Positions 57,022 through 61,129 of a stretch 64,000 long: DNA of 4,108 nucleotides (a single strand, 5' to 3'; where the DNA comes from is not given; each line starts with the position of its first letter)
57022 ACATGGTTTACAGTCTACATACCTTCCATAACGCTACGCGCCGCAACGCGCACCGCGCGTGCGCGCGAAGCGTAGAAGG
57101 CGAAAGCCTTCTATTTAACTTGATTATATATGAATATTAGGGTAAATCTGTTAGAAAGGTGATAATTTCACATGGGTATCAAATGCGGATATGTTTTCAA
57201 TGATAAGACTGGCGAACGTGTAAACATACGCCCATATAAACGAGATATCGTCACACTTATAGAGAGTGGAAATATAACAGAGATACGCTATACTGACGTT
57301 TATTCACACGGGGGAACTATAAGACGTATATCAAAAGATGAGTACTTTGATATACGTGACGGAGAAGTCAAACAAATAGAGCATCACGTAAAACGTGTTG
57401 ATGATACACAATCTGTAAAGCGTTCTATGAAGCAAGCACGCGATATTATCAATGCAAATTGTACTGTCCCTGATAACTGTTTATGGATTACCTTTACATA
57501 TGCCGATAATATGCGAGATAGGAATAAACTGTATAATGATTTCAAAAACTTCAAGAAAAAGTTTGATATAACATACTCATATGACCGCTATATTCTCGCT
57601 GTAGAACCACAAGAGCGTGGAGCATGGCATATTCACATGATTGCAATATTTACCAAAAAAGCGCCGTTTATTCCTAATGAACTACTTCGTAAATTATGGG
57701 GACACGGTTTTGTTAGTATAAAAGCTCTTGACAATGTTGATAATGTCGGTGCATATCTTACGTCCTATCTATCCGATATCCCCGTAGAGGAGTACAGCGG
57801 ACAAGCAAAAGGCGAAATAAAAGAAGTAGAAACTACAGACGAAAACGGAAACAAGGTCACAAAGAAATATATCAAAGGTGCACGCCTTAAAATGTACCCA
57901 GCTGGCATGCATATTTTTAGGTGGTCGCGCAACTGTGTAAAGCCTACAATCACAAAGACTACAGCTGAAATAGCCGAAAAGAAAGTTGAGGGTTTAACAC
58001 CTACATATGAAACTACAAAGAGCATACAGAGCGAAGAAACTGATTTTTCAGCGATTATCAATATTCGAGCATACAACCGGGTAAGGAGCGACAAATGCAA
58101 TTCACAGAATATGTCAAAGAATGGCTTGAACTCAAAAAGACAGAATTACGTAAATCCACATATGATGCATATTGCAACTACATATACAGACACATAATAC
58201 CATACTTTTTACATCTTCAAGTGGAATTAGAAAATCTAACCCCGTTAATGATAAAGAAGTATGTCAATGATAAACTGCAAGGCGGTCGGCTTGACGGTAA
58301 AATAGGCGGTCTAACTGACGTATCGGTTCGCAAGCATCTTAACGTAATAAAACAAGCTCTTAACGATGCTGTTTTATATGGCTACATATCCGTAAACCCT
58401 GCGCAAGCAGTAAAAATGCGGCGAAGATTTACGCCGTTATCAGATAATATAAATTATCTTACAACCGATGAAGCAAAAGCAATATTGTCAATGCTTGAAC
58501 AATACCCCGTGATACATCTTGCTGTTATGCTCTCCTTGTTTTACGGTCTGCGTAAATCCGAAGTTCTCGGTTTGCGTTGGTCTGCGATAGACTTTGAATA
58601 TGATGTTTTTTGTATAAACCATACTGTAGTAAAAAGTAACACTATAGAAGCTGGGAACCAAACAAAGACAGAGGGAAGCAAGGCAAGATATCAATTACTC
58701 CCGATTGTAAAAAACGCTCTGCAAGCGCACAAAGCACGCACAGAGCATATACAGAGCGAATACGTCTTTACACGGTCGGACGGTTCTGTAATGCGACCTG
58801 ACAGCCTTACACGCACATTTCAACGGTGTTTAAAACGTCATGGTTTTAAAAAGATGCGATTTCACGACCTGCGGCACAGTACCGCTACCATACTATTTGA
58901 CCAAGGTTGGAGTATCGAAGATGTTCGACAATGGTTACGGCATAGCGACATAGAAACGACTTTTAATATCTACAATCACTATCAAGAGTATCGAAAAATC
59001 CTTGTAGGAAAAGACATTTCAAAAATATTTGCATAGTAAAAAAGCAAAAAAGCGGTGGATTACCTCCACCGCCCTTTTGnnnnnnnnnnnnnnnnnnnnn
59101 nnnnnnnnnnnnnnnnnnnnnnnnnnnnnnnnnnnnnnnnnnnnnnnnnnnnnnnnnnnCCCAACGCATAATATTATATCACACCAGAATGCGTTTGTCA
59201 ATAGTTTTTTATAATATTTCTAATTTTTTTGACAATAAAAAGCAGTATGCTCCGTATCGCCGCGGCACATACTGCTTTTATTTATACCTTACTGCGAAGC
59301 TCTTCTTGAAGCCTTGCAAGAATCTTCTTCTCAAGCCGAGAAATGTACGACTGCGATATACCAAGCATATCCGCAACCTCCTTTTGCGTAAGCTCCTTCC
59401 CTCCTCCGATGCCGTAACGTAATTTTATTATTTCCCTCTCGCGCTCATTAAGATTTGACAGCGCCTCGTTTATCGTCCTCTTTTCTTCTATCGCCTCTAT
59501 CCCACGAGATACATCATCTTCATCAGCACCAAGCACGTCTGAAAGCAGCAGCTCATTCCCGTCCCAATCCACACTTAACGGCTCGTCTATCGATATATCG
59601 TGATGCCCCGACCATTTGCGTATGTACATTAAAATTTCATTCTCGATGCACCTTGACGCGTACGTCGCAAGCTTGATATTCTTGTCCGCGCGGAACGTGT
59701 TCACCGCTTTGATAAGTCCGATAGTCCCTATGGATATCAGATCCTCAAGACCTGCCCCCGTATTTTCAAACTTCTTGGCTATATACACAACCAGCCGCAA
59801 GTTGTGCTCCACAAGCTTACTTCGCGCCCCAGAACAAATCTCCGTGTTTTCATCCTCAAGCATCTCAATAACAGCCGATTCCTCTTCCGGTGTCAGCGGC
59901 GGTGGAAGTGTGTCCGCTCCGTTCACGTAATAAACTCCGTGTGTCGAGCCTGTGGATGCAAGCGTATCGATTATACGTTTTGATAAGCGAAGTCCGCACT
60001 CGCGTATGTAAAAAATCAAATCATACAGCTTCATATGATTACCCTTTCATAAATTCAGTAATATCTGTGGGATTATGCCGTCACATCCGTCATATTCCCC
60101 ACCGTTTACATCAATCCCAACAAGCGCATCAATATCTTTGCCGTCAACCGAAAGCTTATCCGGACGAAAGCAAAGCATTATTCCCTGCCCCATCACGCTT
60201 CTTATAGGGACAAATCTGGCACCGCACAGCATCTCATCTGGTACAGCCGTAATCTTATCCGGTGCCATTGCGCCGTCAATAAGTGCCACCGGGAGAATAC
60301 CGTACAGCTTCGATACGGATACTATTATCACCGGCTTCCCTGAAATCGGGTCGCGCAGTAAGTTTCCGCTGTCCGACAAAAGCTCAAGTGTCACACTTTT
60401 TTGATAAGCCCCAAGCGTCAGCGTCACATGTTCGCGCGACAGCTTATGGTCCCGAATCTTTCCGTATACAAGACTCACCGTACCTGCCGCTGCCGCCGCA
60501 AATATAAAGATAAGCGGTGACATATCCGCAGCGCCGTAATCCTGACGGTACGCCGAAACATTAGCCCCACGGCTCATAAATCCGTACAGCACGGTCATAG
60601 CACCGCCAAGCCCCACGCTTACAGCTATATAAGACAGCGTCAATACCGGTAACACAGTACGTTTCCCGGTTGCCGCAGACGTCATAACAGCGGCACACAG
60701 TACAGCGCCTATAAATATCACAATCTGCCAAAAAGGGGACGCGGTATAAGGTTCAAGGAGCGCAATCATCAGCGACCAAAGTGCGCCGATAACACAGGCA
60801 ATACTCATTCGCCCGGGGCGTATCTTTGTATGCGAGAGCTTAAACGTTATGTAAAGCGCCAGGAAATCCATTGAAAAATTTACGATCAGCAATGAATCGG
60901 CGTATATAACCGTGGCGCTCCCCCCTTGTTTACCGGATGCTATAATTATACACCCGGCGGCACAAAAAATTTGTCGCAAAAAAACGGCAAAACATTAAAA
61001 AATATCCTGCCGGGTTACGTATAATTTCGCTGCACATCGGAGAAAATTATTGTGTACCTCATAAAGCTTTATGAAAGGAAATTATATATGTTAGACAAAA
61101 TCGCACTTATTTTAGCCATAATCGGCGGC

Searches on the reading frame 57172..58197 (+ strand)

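Call 15: search_protein_families(library=pfam, proteins=[window:57172-58197:+], max_evalue=0.001)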
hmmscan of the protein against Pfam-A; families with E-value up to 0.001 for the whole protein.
window:57172-58197:+ (341 aa): 1 family
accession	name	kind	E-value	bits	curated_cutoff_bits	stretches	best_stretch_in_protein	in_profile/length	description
PF23343.2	REP_ORF2-G2P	-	1.3e-19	70.7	27.8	1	104-201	2-96/99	Replication-associated protein ORF2/G2P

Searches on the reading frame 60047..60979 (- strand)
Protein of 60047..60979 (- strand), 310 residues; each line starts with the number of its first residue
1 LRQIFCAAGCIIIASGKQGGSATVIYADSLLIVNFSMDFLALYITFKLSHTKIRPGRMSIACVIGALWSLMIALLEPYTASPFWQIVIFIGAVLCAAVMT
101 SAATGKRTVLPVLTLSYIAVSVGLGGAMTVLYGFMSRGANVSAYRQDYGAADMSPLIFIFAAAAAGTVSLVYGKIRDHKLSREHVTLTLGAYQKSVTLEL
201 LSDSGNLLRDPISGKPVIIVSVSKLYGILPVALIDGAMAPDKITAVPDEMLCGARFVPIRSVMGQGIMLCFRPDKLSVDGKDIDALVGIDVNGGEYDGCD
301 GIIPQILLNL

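Call 82: search_protein_families(library=pfam, proteins=[window:60047-60979:-], max_evalue=0.001)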
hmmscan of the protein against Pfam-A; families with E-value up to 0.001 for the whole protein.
window:60047-60979:- (310 aa): 1 family
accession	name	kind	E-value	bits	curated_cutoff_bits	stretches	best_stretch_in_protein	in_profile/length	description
PF03419.18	Peptidase_U4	-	7.3e-40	137.5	28.4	1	24-282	1-253/284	Sporulation factor SpoIIGA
